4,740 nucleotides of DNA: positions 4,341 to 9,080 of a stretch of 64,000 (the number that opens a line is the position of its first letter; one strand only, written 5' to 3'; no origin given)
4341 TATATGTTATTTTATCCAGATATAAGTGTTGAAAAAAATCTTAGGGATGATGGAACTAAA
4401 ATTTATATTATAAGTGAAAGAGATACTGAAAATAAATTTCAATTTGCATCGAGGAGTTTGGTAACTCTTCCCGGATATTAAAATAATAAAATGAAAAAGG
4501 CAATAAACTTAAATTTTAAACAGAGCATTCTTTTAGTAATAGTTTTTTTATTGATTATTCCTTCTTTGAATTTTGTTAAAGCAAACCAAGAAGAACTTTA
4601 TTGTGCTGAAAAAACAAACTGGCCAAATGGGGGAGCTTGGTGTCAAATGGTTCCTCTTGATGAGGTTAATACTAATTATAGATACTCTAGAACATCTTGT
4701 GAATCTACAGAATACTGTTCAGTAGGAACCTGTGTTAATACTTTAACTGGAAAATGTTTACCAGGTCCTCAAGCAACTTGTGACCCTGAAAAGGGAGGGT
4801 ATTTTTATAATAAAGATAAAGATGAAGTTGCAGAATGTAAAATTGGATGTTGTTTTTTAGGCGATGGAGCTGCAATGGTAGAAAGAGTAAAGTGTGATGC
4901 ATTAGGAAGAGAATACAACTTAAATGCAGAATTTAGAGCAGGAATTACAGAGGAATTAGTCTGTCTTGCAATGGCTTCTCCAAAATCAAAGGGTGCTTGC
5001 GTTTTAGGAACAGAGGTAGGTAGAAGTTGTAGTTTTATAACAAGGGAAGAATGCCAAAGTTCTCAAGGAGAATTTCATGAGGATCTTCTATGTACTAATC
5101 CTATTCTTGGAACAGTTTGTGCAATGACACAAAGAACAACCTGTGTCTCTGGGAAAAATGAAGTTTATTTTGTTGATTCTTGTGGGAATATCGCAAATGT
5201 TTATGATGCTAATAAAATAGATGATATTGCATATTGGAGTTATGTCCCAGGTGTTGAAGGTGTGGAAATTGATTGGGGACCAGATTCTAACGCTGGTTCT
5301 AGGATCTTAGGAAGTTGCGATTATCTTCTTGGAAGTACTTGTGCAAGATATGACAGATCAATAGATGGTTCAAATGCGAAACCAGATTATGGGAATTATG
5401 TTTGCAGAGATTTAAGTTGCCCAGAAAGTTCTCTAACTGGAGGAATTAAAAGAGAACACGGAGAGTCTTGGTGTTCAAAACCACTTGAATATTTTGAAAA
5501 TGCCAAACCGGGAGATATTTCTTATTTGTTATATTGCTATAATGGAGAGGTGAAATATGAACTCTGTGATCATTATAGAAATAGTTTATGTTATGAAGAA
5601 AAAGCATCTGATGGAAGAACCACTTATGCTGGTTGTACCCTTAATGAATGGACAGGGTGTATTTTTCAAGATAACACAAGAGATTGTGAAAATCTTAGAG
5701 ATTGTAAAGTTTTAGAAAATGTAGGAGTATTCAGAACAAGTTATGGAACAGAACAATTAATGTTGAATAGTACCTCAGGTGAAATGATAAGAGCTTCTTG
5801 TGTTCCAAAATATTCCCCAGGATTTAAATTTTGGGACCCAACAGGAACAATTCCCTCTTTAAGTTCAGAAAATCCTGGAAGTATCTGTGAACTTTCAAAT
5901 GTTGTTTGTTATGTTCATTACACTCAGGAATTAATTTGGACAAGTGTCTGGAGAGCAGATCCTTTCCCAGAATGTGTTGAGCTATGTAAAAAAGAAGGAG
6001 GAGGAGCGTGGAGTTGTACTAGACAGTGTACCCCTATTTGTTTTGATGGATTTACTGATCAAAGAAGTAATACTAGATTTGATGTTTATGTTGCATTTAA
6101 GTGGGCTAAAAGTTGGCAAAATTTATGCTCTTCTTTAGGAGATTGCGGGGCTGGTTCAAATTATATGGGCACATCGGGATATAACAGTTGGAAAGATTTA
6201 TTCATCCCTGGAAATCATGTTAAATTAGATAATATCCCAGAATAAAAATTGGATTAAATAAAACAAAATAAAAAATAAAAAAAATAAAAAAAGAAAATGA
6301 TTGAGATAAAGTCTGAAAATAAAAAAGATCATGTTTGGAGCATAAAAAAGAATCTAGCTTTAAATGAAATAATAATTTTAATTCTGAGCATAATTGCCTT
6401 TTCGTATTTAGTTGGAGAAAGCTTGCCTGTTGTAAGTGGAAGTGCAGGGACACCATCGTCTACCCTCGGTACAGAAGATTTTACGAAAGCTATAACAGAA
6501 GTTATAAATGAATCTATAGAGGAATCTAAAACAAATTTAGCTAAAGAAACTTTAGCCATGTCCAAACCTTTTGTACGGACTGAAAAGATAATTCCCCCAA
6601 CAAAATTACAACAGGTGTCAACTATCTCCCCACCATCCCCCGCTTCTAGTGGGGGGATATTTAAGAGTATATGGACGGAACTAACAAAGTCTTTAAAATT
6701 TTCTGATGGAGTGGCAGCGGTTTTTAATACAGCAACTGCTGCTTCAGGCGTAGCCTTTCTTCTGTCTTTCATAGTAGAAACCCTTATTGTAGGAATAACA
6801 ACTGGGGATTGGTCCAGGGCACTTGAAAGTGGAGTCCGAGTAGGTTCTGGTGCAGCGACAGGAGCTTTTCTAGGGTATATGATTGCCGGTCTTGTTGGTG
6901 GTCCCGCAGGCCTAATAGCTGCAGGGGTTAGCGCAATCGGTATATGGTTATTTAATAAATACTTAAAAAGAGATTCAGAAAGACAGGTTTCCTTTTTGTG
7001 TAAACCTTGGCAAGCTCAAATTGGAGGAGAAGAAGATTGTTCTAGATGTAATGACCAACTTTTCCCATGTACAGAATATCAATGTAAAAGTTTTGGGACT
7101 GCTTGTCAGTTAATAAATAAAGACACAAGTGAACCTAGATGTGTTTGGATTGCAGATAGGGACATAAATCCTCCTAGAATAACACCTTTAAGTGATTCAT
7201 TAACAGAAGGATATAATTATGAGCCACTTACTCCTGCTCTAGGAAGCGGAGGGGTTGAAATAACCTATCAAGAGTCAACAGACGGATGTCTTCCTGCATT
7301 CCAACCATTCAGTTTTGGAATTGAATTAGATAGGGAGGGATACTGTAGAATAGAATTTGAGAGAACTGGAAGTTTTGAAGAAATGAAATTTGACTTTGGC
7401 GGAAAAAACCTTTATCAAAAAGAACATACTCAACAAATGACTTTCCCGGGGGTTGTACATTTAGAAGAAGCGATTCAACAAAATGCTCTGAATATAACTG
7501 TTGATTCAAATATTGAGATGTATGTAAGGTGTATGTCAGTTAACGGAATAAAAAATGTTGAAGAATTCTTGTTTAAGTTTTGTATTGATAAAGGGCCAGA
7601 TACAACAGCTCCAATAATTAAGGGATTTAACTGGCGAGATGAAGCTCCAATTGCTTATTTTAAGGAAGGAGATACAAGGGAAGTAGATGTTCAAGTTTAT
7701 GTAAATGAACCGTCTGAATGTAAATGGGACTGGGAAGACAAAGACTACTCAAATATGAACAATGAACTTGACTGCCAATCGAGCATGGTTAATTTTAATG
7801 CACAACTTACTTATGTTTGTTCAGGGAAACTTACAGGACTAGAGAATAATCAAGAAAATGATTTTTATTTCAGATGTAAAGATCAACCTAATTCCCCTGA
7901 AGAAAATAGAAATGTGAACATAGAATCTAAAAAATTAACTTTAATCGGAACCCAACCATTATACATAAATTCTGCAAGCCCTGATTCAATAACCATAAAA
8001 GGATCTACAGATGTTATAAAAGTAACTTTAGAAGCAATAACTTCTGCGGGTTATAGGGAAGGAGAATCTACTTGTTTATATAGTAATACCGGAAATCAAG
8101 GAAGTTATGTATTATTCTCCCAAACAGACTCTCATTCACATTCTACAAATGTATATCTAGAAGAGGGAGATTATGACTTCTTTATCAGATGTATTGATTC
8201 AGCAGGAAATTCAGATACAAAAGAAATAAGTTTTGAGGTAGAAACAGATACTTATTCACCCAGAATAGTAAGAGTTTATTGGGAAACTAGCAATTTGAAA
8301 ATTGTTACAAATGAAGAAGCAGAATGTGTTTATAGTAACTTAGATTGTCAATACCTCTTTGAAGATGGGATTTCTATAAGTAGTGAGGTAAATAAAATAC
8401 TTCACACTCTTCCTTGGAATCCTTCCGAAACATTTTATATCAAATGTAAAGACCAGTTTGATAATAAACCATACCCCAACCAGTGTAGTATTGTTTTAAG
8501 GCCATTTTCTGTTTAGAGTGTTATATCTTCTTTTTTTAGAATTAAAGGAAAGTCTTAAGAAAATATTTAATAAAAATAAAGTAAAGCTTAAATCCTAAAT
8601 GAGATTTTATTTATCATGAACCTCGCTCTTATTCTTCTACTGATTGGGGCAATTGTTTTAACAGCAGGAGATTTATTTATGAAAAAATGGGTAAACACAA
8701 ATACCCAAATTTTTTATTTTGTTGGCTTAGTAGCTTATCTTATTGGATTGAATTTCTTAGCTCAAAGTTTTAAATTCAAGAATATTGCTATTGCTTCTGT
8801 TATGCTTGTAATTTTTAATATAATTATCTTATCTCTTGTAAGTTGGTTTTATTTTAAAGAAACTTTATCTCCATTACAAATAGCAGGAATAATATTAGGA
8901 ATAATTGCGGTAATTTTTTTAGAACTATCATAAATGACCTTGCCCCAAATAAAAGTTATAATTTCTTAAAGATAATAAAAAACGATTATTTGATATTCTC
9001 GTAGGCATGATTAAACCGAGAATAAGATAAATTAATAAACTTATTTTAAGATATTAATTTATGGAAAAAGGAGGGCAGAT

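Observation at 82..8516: Same architecture encoded once as a fused 1137-aa gene and once as two adjacent genes (584 + 739 aa)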

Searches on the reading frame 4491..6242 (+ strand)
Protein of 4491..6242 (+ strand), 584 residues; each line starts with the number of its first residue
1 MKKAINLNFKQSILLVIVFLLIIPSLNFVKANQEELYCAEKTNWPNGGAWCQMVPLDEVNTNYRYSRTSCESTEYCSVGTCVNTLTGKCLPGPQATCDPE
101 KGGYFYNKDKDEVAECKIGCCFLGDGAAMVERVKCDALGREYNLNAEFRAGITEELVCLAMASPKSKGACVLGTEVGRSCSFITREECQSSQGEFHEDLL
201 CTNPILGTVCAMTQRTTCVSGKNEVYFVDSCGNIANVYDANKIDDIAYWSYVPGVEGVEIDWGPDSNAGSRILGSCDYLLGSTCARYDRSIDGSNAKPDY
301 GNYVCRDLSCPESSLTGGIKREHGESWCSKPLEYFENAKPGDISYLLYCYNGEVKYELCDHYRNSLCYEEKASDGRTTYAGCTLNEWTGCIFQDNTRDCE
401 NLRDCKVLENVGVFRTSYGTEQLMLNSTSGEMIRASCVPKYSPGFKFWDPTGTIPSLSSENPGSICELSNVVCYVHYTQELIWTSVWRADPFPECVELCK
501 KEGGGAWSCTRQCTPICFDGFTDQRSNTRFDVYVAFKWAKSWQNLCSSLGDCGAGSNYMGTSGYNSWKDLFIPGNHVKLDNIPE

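Call 7: search_protein_families(library=pfam, proteins=[window:4491-6242:+], max_evalue=0.1)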
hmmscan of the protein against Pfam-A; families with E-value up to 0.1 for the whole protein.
window:4491-6242:+ (584 aa): 0 families

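Call 41: predict_structure(alignment_id=A2)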
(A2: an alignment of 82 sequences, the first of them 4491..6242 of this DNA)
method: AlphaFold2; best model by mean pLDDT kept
length: 584 residues; sequences in the alignment: 82
mean_pLDDT: 82.5   pTM: 0.65
mean pLDDT of the five models: 82.5, 81.5, 81.1, 80.8, 80.6
residues with pLDDT >= 90: 335; 70-90: 113; 50-70: 65; < 50: 71
segments of 3 or more residues with pLDDT < 50: 1-3, 26-32, 418-432, 455-459, 486-488, 498-504, 521-523, 528-531, 568-584
pLDDT, mean of each block of 10 residues (from residue 1): 54 77 52 79 91 97 96 96 97 96 97 97 93 97 94 93 85 92 95 97 97 97 96 97 97 85 89 95 96 95 98 95 97 91 95 96 94 95 94 89 91 53 44 76 78 52 80 76 55 49 61 62 47 67 87 74 54 36 31
secondary structure, 60 per line:
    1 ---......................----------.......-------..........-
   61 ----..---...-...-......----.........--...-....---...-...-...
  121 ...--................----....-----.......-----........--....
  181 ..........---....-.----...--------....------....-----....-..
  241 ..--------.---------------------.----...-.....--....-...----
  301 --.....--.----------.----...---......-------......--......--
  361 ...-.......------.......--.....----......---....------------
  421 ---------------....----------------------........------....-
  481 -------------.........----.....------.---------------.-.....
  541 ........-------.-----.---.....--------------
elements in order: H4-25 E36-42 E50-55 E78-83 E88-93 E103-106 E118-123 E126-131 H132-141 E146-149 H155-161 E167-174 E177-184 H185-190 E194-197 E215-218 E225-228 E234-237 E282-286 H289-292 E303-307 E326-328 H332-337 E345-350 E353-358 E365-371 E378-384 H387-391 H396-401 E405-408 E436-439 H462-469 E476-479 H494-502 E507-511 H536-548 H566-570

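Call 45: fold_search(model_id=the predicted structure, library=pdb)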
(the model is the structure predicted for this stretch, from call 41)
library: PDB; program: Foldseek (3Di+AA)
matches with E <= 10: 96; with E <= 0.001: 0
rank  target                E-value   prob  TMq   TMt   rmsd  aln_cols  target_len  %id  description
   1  8os5_C                5.9e-01  0.09  0.08  0.15  14.2       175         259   10  Crystal structure of the Factor XII heavy chain reveals an interlocking dimer with a FnII to kringle domain interactio (released 2024-03-27)
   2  8os5_A                1.3e+00  0.04  0.08  0.15  13.8       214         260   11  Crystal structure of the Factor XII heavy chain reveals an interlocking dimer with a FnII to kringle domain interactio (released 2024-03-27)
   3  1tpg                  2.8e+00  0.08  0.07  0.33  10.4        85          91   12  F1-G MODULE PAIR RESIDUES 1-91 (C83S) OF TISSUE-TYPE PLASMINOGEN ACTIVATOR (T-PA) (NMR, 298K, PH2.95, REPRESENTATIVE STR (released 1995-09-15)
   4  5eel_A                3.0e+00  0.04  0.04  0.17  12.7        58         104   21  Grb7 SH2 with bicyclic peptide inhibitor (released 2016-06-15)
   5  7xft                  3.0e+00  0.03  0.04  0.17   9.9        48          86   23  MucP PDZ2 domain (released 2023-04-05)
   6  6qe3                  3.1e+00  0.02  0.06  0.09  16.0       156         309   12  Re-refinement of 6ESR human IBA57 at 1.75 A resolution (released 2019-03-13)
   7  8b6h_DO               3.3e+00  0.02  0.03  0.05  12.5        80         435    8  Cryo-EM structure of cytochrome c oxidase dimer (complex IV) from respiratory supercomplex of Tetrahymena thermophila (released 2023-03-29)
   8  3tto_B                3.3e+00  0.01  0.06  0.05  19.5       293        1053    8  Crystal structure of Leuconostoc mesenteroides NRRL B-1299 N-terminally truncated dextransucrase DSR-E in triclinic fo (released 2012-01-25)
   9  5eeq_A                3.5e+00  0.06  0.03  0.16   7.2        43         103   26  Grb7 SH2 with the G7-B1 bicyclic peptide inhibitor (released 2016-06-15)
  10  5d0j_D                3.5e+00  0.06  0.03  0.16   7.3        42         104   26  Grb7 SH2 with inhibitor peptide (released 2016-06-15)
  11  3ium                  3.5e+00  0.01  0.11  0.10  15.9       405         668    9  apPEP_WTX opened state (released 2010-05-05)
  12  9eoa_H                3.7e+00  0.01  0.05  0.10  21.1       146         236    9  Cryo_EM structure of human FAN1 in complex with 5' flap DNA substrate and PCNA (released 2025-01-29)
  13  4pit_A                3.9e+00  0.01  0.04  0.10  15.5       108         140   10  Crystal Structure of Banana Lectin H84T bound to dimannose (released 2015-11-04)
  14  8gla_B                3.9e+00  0.01  0.04  0.09  22.2       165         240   14  Co-crystal structure of caPCNA bound to the AOH1996 derivative, AOH1996-1LE (released 2023-07-26)
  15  6h6o_A                4.1e+00  0.04  0.04  0.16   8.1        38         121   13  UbiJ-SCP2 Ubiquinone synthesis protein (released 2019-02-13)
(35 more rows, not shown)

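Call 48: search_protein_families(library=ncbifam, proteins=[window:4491-6242:+], max_evalue=0.01)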
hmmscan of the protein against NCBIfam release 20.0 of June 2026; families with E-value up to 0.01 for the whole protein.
window:4491-6242:+ (584 aa): 0 families

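Call 58: fold_search(model_id=the predicted structure, library=viral)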
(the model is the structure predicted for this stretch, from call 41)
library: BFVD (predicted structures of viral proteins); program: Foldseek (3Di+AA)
matches with E <= 10: 76; with E <= 0.001: 0
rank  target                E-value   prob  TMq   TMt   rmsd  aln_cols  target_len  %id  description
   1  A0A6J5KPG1            1.3e-01  0.11  0.06  0.09  24.2       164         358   13  HNHc domain containing protein [uncultured Caudovirales phage]
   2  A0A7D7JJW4            2.5e-01  0.16  0.08  0.13  20.0       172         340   13  (no name in the UniProt tables at hand)
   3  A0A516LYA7            7.2e-01  0.01  0.07  0.07  26.3       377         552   13  (no name in the UniProt tables at hand)
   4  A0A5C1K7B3            9.5e-01  0.05  0.05  0.15  13.0        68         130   16  Uncharacterized protein [Pseudomonas phage vB_PaeM_PS119XW]
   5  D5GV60                1.3e+00  0.07  0.08  0.12  20.0       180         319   10  Hypothetical phage protein [Campylobacter phage CP220]
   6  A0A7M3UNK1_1          1.3e+00  0.03  0.12  0.09  23.3       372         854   11  Tyrosine-protein kinase ephrin type A/B receptor-like domain-containing protein [Pyramimonas orientalis virus 01B]
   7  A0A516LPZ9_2          1.5e+00  0.01  0.06  0.05  25.3       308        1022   12  (no name in the UniProt tables at hand)
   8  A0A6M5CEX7            1.8e+00  0.11  0.06  0.10  10.7        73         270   12  (no name in the UniProt tables at hand)
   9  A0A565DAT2            1.9e+00  0.03  0.04  0.12  21.1       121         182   13  Capsid protein (Fragment) [Circovirus sp.]
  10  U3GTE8                2.2e+00  0.01  0.07  0.09  17.5       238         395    9  Major tegument phosphoprotein pp65 [Suid betaherpesvirus 2]
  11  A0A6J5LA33            2.2e+00  0.01  0.08  0.10  18.4       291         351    8  Uncharacterized protein [uncultured Caudovirales phage]
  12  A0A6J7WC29            2.2e+00  0.01  0.05  0.05  29.8       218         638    9  Uncharacterized protein (Fragment) [uncultured Caudovirales phage]
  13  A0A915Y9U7            2.3e+00  0.01  0.08  0.11  15.5       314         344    8  (no name in the UniProt tables at hand)
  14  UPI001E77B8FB         2.6e+00  0.01  0.05  0.04  14.7       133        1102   18  (no name look-up for this kind of identifier)
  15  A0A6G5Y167            2.6e+00  0.01  0.08  0.09  22.0       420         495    8  (no name in the UniProt tables at hand)
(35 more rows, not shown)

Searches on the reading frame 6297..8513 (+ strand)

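Call 7: search_protein_families(library=pfam, proteins=[window:6297-8513:+], max_evalue=0.1)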
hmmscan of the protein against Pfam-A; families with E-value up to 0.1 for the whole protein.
window:6297-8513:+ (739 aa): 2 families
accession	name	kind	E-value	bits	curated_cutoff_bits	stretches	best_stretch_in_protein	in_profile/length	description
PF19077.6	Big_13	-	0.002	19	27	1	599-650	49-102/102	Bacterial Ig-like domain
PF15418.12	DUF4625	-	0.0045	17.7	27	1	621-647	103-129/131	Domain of unknown function (DUF4625)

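Call 48: search_protein_families(library=ncbifam, proteins=[window:6297-8513:+], max_evalue=0.01)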
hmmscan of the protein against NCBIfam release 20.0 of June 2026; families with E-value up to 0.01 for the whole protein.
window:6297-8513:+ (739 aa): 0 families

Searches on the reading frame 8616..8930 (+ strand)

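Call 7: search_protein_families(library=pfam, proteins=[window:8616-8930:+], max_evalue=0.1)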
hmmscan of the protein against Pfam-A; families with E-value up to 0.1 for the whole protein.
window:8616-8930:+ (105 aa): 2 families
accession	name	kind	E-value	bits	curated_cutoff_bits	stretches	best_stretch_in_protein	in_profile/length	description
PF00892.27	EamA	-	4.3e-06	27.5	28.2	1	4-102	34-133/135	EamA-like transporter family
PF00893.25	Multi_Drug_Res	-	0.0019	19.1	23.7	1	6-94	4-92/93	Small Multidrug Resistance protein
